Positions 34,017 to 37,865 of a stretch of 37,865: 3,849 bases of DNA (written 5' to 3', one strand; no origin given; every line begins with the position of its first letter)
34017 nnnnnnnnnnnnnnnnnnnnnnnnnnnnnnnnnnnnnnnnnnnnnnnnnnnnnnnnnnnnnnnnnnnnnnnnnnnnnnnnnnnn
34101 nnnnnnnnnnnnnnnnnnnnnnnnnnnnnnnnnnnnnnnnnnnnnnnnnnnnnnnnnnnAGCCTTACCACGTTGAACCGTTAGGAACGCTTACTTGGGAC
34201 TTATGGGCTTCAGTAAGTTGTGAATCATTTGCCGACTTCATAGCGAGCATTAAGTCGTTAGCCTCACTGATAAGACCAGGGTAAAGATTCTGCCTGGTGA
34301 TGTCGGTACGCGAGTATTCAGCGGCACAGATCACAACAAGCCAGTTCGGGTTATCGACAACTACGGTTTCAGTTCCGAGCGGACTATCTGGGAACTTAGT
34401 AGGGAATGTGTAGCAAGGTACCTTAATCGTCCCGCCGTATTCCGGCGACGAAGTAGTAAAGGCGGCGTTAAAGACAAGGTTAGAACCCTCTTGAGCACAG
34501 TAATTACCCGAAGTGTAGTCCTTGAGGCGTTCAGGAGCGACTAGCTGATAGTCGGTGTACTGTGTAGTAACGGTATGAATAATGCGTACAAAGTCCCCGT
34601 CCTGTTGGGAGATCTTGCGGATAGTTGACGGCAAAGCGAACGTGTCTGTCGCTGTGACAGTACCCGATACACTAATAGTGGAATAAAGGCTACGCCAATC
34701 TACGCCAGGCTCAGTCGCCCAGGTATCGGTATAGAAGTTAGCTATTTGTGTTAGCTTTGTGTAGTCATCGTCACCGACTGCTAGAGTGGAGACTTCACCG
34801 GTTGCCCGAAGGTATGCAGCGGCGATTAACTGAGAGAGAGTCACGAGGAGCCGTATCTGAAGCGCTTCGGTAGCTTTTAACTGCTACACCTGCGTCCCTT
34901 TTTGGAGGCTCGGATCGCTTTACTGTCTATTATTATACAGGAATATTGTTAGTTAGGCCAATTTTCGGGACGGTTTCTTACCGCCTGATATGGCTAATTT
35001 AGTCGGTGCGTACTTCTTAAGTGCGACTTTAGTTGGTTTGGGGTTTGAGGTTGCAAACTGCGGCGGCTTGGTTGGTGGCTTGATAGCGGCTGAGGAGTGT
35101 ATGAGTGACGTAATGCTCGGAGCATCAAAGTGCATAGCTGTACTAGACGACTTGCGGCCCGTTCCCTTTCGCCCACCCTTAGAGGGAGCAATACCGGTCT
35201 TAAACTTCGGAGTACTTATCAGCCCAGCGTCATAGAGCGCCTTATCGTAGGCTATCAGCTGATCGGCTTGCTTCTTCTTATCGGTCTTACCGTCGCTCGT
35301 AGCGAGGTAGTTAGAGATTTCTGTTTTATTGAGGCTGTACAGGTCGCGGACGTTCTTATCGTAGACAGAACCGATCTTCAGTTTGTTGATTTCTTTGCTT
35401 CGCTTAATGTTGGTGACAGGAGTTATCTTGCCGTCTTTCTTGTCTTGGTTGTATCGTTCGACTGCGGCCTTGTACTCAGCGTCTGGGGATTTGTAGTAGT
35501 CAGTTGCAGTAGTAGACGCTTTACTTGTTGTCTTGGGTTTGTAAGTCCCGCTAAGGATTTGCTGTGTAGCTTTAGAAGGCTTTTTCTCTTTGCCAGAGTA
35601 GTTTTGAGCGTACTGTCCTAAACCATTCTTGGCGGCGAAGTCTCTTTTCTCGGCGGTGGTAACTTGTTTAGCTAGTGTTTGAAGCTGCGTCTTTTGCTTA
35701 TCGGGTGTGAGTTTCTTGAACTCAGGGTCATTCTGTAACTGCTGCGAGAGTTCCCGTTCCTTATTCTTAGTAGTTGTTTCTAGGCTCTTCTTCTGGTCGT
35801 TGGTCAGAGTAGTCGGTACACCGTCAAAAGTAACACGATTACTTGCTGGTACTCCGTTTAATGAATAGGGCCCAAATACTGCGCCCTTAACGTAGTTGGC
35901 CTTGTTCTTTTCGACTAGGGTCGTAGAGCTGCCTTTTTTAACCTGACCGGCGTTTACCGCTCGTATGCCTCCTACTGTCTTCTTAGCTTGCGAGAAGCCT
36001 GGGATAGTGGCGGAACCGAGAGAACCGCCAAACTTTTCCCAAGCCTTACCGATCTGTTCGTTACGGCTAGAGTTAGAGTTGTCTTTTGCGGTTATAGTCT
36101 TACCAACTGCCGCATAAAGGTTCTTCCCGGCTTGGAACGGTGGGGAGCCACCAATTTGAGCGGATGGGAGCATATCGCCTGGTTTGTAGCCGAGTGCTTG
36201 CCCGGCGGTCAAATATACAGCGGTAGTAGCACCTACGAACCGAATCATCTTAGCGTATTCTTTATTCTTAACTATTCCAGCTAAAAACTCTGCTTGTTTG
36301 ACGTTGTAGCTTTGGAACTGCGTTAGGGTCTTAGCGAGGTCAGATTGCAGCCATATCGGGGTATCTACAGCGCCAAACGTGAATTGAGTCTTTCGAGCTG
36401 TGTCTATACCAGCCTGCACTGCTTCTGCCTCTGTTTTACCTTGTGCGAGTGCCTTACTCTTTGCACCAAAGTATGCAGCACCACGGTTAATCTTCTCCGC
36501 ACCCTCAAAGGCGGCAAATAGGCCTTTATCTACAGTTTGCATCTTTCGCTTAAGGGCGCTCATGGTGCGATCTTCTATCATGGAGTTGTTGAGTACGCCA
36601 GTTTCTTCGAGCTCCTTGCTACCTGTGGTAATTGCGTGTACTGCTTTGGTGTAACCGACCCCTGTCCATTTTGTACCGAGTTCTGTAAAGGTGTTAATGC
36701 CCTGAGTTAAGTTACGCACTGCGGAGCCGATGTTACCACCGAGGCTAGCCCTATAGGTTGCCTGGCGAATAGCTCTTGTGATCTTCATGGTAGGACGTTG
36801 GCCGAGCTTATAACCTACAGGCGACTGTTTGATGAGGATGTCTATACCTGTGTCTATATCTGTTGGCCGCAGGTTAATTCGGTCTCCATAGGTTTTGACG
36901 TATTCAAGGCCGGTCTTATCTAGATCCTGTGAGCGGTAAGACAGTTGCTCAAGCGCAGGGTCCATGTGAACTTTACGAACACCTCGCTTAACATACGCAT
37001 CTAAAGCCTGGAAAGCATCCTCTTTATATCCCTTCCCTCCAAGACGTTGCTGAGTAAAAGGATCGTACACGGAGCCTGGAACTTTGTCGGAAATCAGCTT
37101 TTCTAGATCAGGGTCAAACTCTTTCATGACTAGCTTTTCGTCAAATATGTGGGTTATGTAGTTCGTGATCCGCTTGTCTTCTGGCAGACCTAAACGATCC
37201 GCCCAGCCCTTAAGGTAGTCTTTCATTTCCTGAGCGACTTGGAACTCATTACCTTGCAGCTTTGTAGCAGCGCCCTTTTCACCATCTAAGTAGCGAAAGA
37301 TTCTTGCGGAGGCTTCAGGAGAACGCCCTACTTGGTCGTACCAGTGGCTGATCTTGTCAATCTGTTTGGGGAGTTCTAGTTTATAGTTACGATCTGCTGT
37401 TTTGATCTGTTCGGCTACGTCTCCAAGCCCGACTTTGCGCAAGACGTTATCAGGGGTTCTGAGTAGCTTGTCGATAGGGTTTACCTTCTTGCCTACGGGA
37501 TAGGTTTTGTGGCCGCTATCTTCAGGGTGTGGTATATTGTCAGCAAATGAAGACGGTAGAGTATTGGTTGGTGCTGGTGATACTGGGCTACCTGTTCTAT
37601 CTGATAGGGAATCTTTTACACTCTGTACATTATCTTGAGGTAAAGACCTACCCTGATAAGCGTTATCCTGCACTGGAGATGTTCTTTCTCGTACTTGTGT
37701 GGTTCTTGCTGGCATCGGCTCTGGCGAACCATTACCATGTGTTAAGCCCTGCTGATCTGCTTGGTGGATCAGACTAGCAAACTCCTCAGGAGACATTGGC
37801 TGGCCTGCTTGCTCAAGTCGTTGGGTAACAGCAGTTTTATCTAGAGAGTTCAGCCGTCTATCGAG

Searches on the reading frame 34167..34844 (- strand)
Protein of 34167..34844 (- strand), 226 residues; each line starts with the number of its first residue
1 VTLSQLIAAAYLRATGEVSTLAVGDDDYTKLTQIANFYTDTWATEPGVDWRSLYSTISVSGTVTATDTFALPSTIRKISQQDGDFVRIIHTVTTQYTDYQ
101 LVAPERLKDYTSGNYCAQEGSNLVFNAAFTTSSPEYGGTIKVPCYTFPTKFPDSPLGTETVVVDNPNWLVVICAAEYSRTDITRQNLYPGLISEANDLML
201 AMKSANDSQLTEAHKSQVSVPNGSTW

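Call 42: search_protein_families(library=pfam, proteins=[window:34167-34844:-], max_evalue=0.01)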
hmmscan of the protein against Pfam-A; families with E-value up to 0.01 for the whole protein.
window:34167-34844:- (226 aa): 0 families

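Call 45: search_protein_families(library=phrogs, proteins=[window:34167-34844:-], max_evalue=0.001)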
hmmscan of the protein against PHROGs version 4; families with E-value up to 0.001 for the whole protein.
window:34167-34844:- (226 aa): 0 families

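Call 93: search_protein_families(library=pfam, proteins=[window:34167-34844:-], max_evalue=1)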
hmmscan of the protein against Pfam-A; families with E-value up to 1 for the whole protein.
window:34167-34844:- (226 aa): 1 family
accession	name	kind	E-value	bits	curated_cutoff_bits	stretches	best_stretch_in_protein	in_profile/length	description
PF13151.12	DUF3990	-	0.077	13.1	32.2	1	89-188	4-100/152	Protein of unknown function (DUF3990)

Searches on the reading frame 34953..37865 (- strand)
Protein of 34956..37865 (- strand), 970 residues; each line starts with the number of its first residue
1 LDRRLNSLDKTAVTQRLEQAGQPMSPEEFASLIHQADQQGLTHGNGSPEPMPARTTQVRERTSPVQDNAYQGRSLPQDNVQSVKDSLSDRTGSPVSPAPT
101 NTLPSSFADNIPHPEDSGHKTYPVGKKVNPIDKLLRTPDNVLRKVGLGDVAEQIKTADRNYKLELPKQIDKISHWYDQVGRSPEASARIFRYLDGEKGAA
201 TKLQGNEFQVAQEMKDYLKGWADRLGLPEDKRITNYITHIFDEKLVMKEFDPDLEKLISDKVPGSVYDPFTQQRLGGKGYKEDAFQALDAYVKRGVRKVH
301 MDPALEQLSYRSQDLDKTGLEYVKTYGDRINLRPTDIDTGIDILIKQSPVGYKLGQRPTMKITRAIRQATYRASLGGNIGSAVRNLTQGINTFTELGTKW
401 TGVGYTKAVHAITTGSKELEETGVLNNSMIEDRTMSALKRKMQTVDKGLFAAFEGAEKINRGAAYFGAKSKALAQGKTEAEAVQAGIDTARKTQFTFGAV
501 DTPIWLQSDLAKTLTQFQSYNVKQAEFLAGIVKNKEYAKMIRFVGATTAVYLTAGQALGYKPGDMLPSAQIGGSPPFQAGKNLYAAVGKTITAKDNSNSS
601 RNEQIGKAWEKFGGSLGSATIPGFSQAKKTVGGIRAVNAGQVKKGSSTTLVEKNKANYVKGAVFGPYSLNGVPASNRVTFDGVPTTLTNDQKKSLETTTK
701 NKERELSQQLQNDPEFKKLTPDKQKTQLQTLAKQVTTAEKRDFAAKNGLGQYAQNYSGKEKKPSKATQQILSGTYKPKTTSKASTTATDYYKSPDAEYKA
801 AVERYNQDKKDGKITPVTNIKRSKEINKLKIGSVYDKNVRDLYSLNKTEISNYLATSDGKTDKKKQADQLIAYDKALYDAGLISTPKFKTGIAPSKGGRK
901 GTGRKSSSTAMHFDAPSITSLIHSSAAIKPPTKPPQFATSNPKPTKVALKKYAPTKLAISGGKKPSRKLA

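Call 12: search_protein_families(library=phrogs, proteins=[window:34953-37796:-], max_evalue=0.001)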
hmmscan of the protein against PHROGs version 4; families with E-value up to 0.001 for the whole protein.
window:34953-37796:- (947 aa): 1 family
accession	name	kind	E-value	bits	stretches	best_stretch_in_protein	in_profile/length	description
phrog_11358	-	unknown function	6.5e-06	24.3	1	428-506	3044-3122/3431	-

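Call 42: search_protein_families(library=pfam, proteins=[window:34956-37865:-], max_evalue=0.01)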
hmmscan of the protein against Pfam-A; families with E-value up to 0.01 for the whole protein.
window:34956-37865:- (970 aa): 0 families

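Call 45: search_protein_families(library=phrogs, proteins=[window:34956-37865:-], max_evalue=0.001)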
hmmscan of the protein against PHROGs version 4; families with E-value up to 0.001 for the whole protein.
window:34956-37865:- (970 aa): 1 family
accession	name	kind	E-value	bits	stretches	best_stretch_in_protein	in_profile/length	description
phrog_11358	-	unknown function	6.7e-06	24.2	1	451-529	3044-3122/3431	-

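Call 72: search_dna_similar(query=window:34956-37400:-, collection=phages, mode=protein, max_rows=15, max_evalue=0.001)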
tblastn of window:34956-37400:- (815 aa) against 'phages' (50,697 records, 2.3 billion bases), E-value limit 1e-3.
No match.

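Call 73: find_homologous_proteins(query=window:34956-37400:-, max_evalue=0.00001)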
Query window:34956-37400:- (815 aa): 632 proteins with E <= 0.00001 among 8000 candidates; the best 120 are listed.
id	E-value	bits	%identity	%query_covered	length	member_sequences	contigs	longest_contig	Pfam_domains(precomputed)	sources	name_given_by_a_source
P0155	0.0e+0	1798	100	100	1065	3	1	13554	-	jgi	jgi:hypothetical protein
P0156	1.2e-214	734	50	98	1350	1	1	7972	-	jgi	jgi:hypothetical protein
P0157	7.2e-204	698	58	73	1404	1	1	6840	-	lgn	-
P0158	8.0e-200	685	62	63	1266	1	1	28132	-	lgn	-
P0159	1.1e-176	608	54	63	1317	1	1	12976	-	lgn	-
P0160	1.5e-168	581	52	69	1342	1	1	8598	-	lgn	-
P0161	5.2e-167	576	47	73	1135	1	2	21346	-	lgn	-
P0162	8.6e-166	572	54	63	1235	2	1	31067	-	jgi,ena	-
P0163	9.3e-164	565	50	67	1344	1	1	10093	-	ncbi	-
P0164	1.5e-163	565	54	63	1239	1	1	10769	-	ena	-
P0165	3.0e-163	564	55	63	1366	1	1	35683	-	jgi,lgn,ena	-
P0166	6.3e-162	559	51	63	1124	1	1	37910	PF18760.8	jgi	-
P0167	6.3e-160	553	52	63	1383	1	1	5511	-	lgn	-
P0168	4.0e-158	547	50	66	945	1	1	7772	-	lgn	-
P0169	1.4e-157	545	51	67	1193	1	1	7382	-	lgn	-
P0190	1.6e-152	528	48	66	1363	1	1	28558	PF12949.14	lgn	-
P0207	2.0e-147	511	52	63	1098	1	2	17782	PF02195.27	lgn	-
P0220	3.0e-144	501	50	64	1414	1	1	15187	PF21277.3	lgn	-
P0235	5.4e-143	497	51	62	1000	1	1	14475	PF18760.8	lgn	-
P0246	1.2e-141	492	44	77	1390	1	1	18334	PF18809.7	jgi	-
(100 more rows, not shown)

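Call 84: search_protein_families(library=pfam, proteins=[P0246, P0220, P0207, P0190, P0166, P0235], max_evalue=0.001)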
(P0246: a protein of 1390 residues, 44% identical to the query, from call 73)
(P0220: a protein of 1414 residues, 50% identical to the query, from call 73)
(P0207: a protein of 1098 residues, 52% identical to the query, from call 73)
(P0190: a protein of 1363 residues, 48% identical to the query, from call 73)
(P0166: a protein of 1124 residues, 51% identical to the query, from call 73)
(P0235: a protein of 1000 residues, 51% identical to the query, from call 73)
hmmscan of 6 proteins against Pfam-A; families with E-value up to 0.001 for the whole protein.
P0246 (1390 aa): 1 family
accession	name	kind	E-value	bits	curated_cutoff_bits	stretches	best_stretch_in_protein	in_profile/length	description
PF18809.6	PBECR1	-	9.2e-12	45.8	27.6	1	392-483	1-100/104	phage-Barnase-EndoU-ColicinE5/D-RelE like nuclease1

P0220 (1414 aa): 1 family
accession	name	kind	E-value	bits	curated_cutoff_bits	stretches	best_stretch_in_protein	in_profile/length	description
PF21277.2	T6SS_VgrG3-like_C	-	2.7e-40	138.8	27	1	1230-1400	1-179/183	Type VI secretion system spike protein VgrG3-like, C-terminal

P0207 (1098 aa): 1 family
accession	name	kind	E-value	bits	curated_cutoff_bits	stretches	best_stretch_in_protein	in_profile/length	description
PF02195.25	ParB_N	-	0.00099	19.6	26.3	0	296-361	25-81/95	ParB N-terminal domain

P0190 (1363 aa): 1 family
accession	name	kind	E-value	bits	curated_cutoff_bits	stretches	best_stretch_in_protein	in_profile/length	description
PF12949.13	HeH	-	1.1e-05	25.4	28.9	1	550-578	6-34/35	HeH/LEM domain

P0166 (1124 aa): 1 family
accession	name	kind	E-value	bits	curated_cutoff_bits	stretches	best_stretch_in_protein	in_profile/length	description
PF18760.7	ART-PolyVal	-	5e-10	40.7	31.2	1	225-346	3-132/140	ADP-Ribosyltransferase in polyvalent proteins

P0235 (1000 aa): 1 family
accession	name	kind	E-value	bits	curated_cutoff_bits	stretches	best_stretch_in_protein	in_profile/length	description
PF18760.7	ART-PolyVal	-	5.9e-12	47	31.2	1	212-378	8-130/140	ADP-Ribosyltransferase in polyvalent proteins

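Call 91: find_encoding_contigs(protein=P0166, flank=10000, max_places=1)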
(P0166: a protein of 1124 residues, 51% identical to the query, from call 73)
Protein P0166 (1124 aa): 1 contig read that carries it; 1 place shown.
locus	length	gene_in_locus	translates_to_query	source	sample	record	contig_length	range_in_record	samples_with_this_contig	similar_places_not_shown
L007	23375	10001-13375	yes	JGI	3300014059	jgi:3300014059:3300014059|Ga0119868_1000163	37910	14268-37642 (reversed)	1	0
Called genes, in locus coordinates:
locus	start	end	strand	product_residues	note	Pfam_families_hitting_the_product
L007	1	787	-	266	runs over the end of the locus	PF01145:Band_7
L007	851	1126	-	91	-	-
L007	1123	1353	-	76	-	-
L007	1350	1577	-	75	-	-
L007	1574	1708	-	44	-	-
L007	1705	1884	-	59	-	-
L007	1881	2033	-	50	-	-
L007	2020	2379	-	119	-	-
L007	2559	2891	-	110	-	-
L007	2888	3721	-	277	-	-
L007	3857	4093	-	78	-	-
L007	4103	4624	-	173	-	-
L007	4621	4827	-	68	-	-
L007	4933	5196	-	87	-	-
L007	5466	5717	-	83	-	-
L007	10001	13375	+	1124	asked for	PF18760:ART-PolyVal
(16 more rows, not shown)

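Call 92: find_encoding_contigs(protein=P0220, flank=8000, max_places=1)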
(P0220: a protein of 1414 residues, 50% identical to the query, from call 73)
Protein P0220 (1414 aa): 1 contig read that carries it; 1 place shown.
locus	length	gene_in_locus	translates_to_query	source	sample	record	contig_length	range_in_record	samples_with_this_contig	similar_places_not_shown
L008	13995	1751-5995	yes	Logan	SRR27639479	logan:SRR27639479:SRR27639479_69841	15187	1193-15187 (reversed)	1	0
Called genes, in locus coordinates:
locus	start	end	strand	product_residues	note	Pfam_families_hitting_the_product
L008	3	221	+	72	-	?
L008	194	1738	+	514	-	-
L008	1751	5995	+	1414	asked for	PF21277:T6SS_VgrG3-like_C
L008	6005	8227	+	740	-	PF01391:Collagen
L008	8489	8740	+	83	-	-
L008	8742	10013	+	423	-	PF13385:Laminin_G_3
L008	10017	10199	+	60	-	-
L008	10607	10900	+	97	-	-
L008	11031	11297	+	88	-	PF19846:DUF6321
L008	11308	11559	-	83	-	-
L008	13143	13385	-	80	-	-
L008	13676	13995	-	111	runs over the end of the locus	-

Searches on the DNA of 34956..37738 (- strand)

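Call 71: search_dna_similar(query=window:34956-37738:-, collection=phages, mode=distant, max_rows=10)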
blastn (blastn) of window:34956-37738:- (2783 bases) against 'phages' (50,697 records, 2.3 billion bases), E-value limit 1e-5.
No match.

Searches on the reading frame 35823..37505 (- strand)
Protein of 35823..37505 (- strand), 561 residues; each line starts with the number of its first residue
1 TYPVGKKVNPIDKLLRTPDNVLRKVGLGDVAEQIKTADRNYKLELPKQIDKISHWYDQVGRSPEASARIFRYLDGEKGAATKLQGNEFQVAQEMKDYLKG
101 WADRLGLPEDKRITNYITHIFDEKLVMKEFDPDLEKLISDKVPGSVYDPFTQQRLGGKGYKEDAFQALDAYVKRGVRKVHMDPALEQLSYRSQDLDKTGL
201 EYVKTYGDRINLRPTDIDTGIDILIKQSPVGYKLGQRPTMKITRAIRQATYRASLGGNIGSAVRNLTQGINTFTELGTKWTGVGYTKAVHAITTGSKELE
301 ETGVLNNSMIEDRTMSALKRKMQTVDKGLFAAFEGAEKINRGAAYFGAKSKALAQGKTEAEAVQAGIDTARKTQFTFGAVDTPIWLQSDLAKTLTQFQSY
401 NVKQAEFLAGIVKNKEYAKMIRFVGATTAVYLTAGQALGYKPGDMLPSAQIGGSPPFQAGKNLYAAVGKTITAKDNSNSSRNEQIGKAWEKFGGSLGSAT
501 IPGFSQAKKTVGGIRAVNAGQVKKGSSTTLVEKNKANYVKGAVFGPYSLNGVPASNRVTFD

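Call 77: search_solved_structures(query=A4, max_evalue=1)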
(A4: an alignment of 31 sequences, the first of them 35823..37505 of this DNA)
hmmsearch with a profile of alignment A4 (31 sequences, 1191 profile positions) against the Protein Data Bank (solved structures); distinct sequences matched with E-value up to 1: 2.
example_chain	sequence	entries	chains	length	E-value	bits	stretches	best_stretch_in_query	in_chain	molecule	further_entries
6hiv_BB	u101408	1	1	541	0.0025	19.4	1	360-472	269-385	mL68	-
9f5w_B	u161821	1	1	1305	0.73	11.3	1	187-451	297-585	Structural maintenance of chromosomes protein 4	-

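Call 85: predict_structure(alignment_id=A4)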
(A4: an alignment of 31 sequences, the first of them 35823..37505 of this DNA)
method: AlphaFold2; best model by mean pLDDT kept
length: 561 residues; sequences in the alignment: 31
mean_pLDDT: 71.6   pTM: 0.68
mean pLDDT of the five models: 71.6, 71.5, 69.6, 67.4, 64.7
residues with pLDDT >= 90: 109; 70-90: 216; 50-70: 119; < 50: 117
segments of 3 or more residues with pLDDT < 50: 122-159, 253-257, 308-315, 447-477, 488-507, 555-561
pLDDT, mean of each block of 10 residues (from residue 1): 65 83 91 91 88 91 90 86 92 92 83 63 38 39 39 43 81 86 89 88 86 72 71 64 65 52 78 94 94 89 68 52 57 78 96 97 94 77 76 63 80 86 81 66 52 39 46 48 49 40 46 77 72 76 67 47 35
secondary structure, 60 per line:
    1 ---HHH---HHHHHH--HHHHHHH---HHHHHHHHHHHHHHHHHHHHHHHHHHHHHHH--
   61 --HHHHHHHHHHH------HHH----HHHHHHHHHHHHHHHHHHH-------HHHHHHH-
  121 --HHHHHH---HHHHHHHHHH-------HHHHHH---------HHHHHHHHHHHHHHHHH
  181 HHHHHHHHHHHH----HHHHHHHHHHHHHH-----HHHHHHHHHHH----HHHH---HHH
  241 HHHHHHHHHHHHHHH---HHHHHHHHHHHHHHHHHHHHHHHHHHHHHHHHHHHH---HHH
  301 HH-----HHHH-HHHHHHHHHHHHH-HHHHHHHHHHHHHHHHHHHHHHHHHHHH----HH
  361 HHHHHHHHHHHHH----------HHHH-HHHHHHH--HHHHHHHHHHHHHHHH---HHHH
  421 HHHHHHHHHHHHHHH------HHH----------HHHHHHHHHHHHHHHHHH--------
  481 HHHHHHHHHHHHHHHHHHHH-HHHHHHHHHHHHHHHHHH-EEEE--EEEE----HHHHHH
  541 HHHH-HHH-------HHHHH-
elements in order: H10-15 H18-24 H28-58 H63-73 H87-105 H113-119 H123-128 H132-141 H149-154 H164-192 H197-210 H216-226 H231-234 H238-255 H259-294 H298-302 H308-311 H313-325 H327-354 H359-373 H384-387 H389-395 H398-413 H417-435 H455-472 H481-500 H502-519 E521-524 E527-530 H535-544 H556-560

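Call 87: fold_search(model_id=the predicted structure, library=pdb)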
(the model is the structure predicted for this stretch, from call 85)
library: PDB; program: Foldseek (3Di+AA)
matches with E <= 10: 201; with E <= 0.001: 0
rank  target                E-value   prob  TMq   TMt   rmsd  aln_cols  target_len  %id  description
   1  4u4w_B                3.5e-01  0.14  0.12  0.14  21.3       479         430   11  Structure of a nitrate/nitrite antiporter NarK in nitrate-bound occluded state (released 2015-07-15)
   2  8b24_A                4.3e-01  0.06  0.10  0.08  30.6       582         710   11  Time-resolved structure of K+-dependent Na+-PPase from Thermotoga maritima 3600-seconds post reaction initiation with  (released 2024-01-17)
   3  7jm6_A                5.6e-01  0.12  0.13  0.12  21.2       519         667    9  Structure of chicken CLC-7 (released 2020-09-02)
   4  5jo7_A                8.1e-01  0.07  0.11  0.11  24.9       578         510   11  Henbane premnaspirodiene synthase (HPS), also known as Henbane vetispiradiene synthase (HVS) from Hyoscyamus muticus (released 2017-05-03)
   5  4lde_A                9.5e-01  0.06  0.10  0.12  24.2       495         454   10  Structure of beta2 adrenoceptor bound to BI167107 and an engineered nanobody (released 2013-09-25)
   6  8voz_A                1.1e+00  0.08  0.10  0.10  27.4       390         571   15  Cryo-EM structure of the ABC transporter PCAT1 cysteine-free core bound with MgADP and substrate (released 2024-10-30)
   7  7a0g_EEE              1.1e+00  0.05  0.07  0.11  37.8       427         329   10  Structure of the SmhB pore of the tripartite alpha-pore forming toxin, Smh, from Serratia marcescens. (released 2021-03-31)
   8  4u4v                  1.2e+00  0.06  0.10  0.11  21.9       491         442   12  Structure of a nitrate/nitrite antiporter NarK in apo inward-open state (released 2015-07-15)
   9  5jo7_C                1.2e+00  0.05  0.09  0.10  23.9       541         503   11  Henbane premnaspirodiene synthase (HPS), also known as Henbane vetispiradiene synthase (HVS) from Hyoscyamus muticus (released 2017-05-03)
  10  8rl7_A                1.3e+00  0.11  0.15  0.18  20.1       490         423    9  SPNS2 in complex with homo Di-Gluebody GbD12 (released 2025-01-15)
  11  8qv5_A                1.3e+00  0.09  0.14  0.17  20.9       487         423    9  Structure of human SPNS2 in LMNG (released 2025-02-19)
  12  6kkj                  1.4e+00  0.13  0.16  0.22  20.8       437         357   10  Crystal structure of Drug:Proton Antiporter-1 (DHA1) Family SotB, in the inward open conformation (released 2020-07-29)
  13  9b3o                  1.5e+00  0.12  0.15  0.20  19.4       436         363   11  NorA in inward-occluded conformation (NorA-BRIL fusion) (released 2024-12-11)
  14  7a0g_AAA              1.5e+00  0.04  0.08  0.11  37.8       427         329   10  Structure of the SmhB pore of the tripartite alpha-pore forming toxin, Smh, from Serratia marcescens. (released 2021-03-31)
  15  7a0g_BBB              1.6e+00  0.06  0.09  0.14  37.9       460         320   12  Structure of the SmhB pore of the tripartite alpha-pore forming toxin, Smh, from Serratia marcescens. (released 2021-03-31)
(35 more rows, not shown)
